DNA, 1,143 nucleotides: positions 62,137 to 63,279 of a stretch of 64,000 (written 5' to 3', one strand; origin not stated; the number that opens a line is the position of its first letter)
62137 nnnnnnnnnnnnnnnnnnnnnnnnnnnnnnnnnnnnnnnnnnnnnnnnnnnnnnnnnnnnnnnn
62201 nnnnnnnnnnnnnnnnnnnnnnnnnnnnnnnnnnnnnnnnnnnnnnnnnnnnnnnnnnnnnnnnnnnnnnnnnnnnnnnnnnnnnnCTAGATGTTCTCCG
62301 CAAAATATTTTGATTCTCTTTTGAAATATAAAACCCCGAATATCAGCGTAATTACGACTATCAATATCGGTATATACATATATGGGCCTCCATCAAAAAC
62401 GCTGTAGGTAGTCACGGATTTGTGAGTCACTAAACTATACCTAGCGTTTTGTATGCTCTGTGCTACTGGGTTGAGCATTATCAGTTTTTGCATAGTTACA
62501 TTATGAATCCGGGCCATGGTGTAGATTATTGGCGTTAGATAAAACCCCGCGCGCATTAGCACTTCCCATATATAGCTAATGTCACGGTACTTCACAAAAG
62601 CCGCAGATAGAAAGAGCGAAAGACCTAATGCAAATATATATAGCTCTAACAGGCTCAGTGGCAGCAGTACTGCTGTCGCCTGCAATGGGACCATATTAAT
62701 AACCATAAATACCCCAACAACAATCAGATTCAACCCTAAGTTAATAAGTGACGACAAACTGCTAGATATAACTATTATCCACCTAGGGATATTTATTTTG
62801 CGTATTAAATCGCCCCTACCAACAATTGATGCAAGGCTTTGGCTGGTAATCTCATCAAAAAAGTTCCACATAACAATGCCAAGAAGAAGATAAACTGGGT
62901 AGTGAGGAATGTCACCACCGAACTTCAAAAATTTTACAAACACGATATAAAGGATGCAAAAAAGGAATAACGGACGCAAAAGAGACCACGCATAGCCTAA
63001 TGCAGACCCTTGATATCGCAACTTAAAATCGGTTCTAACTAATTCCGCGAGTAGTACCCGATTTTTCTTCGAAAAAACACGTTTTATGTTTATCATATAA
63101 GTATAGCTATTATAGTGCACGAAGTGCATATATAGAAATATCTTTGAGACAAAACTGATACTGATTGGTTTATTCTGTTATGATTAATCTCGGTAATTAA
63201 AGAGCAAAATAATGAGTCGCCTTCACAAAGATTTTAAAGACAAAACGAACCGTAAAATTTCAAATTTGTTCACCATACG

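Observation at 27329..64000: About 37-kb contiguous envelope glycopolymer locus resembling streptococcal rhamnose-polysaccharide (RGP/GAC-type) logic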

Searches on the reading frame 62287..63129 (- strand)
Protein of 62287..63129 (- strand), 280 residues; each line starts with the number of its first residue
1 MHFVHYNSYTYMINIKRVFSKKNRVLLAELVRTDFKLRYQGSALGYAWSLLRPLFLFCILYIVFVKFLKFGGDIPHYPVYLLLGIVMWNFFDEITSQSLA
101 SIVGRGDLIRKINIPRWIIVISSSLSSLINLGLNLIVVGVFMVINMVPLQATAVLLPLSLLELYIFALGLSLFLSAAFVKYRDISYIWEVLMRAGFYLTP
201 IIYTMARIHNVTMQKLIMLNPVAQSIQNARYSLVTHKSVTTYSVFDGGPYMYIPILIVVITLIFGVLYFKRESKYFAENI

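Call 6: search_protein_families(library=pfam, proteins=[window:62287-63129:-], max_evalue=1)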
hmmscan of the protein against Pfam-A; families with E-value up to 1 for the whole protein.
window:62287-63129:- (280 aa): 1 family
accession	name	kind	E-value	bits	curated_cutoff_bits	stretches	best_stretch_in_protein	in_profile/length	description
PF01061.29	ABC2_membrane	-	2.5e-16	60.3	26.9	1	29-232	5-209/211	ABC-2 type transporter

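Call 10: search_protein_families(library=ncbifam, proteins=[window:62287-63129:-], max_evalue=0.01)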
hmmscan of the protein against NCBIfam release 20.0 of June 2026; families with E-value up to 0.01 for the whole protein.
window:62287-63129:- (280 aa): 1 family
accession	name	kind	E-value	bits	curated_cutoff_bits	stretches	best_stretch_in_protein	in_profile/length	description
NF050109.1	galactan_ABC_perm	equivalog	1.1e-14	54.6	380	1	22-241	19-242/272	galactan export ABC transporter permease subunit Wzm/RfbD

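Call 46: find_encoding_contigs(protein=window:62287-63129:-, flank=10000, max_places=3)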
Protein window:62287-63129:- (280 aa): 2 contigs read that carry it; 2 places shown.
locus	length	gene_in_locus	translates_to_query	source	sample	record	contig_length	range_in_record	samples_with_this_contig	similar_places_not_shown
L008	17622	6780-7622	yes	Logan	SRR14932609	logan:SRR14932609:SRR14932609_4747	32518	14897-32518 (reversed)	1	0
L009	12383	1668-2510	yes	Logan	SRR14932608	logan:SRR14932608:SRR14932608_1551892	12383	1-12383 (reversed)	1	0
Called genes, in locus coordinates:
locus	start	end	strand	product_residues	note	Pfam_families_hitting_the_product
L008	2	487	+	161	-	?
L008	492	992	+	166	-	PF13083:KH_KhpA-B (weak), PF01424:R3H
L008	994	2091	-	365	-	PF13439:Glyco_transf_4 (weak), PF20706:GT4-conflict, PF00534:Glycos_transf_1, PF13692:Glyco_trans_1_4, PF13524:Glyco_trans_1_2 (weak)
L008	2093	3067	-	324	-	PF00535:Glycos_transf_2, PF10111:Glyco_tranf_2_2, PF13506:Glyco_transf_21 (weak), PF13641:Glyco_tranf_2_3, PF13632:Glyco_trans_2_3 (weak)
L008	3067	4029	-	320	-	PF01073:3Beta_HSD, PF01370:Epimerase, PF02719:Polysacc_synt_2, PF04321:RmlD_sub_bind, PF05368:NmrA (faint), PF07993:NAD_binding_4 (faint), PF16363:GDP_Man_Dehyd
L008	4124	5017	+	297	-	-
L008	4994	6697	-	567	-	PF07719:TPR_2 (faint), PF12895:ANAPC3 (faint), PF13174:TPR_6 (faint), PF23914:TPR_CcmH_CycH (faint), PF14559:TPR_19 (faint), PF25058:ARM_TT21 (faint), PF13428:TPR_14 (faint), PF04765:TOD1_MUCI70, +1 more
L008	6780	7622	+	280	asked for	PF01061:ABC2_membrane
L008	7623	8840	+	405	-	PF00005:ABC_tran, PF13304:AAA_21 (faint), PF14524:Wzt_C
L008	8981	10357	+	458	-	PF13439:Glyco_transf_4, PF20706:GT4-conflict, PF00534:Glycos_transf_1, PF13692:Glyco_trans_1_4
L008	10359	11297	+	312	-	PF00535:Glycos_transf_2, PF13641:Glyco_tranf_2_3 (weak)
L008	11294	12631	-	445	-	-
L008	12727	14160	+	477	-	-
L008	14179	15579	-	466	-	-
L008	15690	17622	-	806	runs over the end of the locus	-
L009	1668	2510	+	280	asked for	PF01061:ABC2_membrane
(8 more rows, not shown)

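Call 65: search_protein_families(library=ncbifam, proteins=[L008:4994-6697:-, L008:4124-5017:+, L008:3067-4029:-], max_evalue=0.00001)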
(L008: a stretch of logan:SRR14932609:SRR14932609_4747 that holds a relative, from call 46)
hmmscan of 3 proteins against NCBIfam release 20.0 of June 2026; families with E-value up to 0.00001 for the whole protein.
L008:4994-6697:- (567 aa): 10 families
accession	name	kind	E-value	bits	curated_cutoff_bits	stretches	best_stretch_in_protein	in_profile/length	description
TIGR02917.1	PEP_TPR_lipo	equivalog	2.8e-16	58.6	312.2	2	54-152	709-803/899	XrtA/PEP-CTERM system TPR-repeat protein PrsT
NF040959.1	MamA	equivalog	1.2e-09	38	200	1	90-221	43-171/204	magnetosome protein MamA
TIGR02521.1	type_IV_pilW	equivalog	1e-08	35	154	0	61-186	112-234/234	type IV pilus biogenesis/stability protein PilW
NF033758.1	gliding_GltE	equivalog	2.3e-07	30.1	225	1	90-234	126-268/411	adventurous gliding motility TPR repeat lipoprotein GltE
NF033920.0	C39_PA2778_fam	equivalog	1.2e-06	28.2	150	0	165-252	166-252/255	PA2778 family cysteine peptidase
NF041522.1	TPR_sll0314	equivalog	1.9e-06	27.4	225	0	159-216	184-241/275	Sll0314/Alr1548 family TPR repeat-containing protein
NF052400.1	M48_BAM_BepA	equivalog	3.6e-06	26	570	1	92-248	315-469/483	beta-barrel assembly-enhancing protease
NF052415.1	T3SS_chap_SctY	equivalog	4.1e-06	27.3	70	0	165-246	16-99/106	type III secretion apparatus assembly chaperone SctY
TIGR03939.1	PGA_TPR_OMP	equivalog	4.6e-06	25.1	366.65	0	96-188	407-496/800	poly-beta-1,6 N-acetyl-D-glucosamine export porin PgaA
TIGR03302.1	OM_YfiO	subfamily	7e-06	25.7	81.4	0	126-326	41-184/239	outer membrane protein assembly factor BamD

L008:4124-5017:+ (297 aa): 0 families

L008:3067-4029:- (320 aa): 24 families
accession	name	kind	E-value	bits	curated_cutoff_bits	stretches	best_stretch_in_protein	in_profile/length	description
NF011728.1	PRK15181.1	equivalog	7.7e-57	192.8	760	1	3-316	14-338/348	Vi polysaccharide biosynthesis UDP-N-acetylglucosaminuronic acid C-4 epimerase TviC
TIGR01179.1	galE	equivalog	3.9e-47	160.7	262.3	1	7-317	2-327/332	UDP-glucose 4-epimerase GalE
TIGR01181.1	dTDP_gluc_dehyt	equivalog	3.5e-43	147.9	365.1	1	7-319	2-315/321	dTDP-glucose 4,6-dehydratase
TIGR04180.1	EDH_00030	hypoth_equivalog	3e-40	138.1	475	1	7-300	1-294/297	NAD-dependent 4,6-dehydratase LegB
TIGR02197.1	heptose_epim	equivalog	5.3e-37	127.7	274.6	1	7-316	1-314/316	ADP-glyceromanno-heptose 6-epimerase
NF007956.0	PRK10675.1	subfamily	9e-29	100.6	394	1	7-314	3-328/338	UDP-glucose 4-epimerase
NF007490.0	PRK10084.1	subfamily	1.5e-27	96.5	649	1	7-317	3-336/361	dTDP-glucose 4,6-dehydratase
NF007582.0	PRK10217.1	equivalog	1.3e-26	93.5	698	1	5-319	2-335/355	dTDP-glucose 4,6-dehydratase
NF047922.1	GDPFucSynFcl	equivalog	1.3e-21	77.4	500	1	5-318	3-304/308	GDP-L-fucose synthase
TIGR01472.1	gmd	equivalog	3.9e-20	72.3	415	1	36-284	42-287/342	GDP-mannose 4,6-dehydratase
TIGR02622.1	CDP_4_6_dhtase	equivalog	9e-20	71.1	278.45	1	5-131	5-137/352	CDP-glucose 4,6-dehydratase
NF043036.1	ErythonDh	equivalog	1.3e-16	60.7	325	1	7-174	3-175/321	D-erythronate dehydrogenase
TIGR03466.1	HpnA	hypoth_equivalog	4e-16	58.8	367.65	1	6-170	2-162/327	hopanoid-associated sugar epimerase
NF008360.0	PRK11150.1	equivalog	5e-15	55.5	452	1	7-292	2-283/310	ADP-glyceromanno-heptose 6-epimerase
NF042422.1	oxyalk_red_OleD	equivalog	1.2e-13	51.2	580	1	7-257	3-241/329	2-alkyl-3-oxoalkanoate reductase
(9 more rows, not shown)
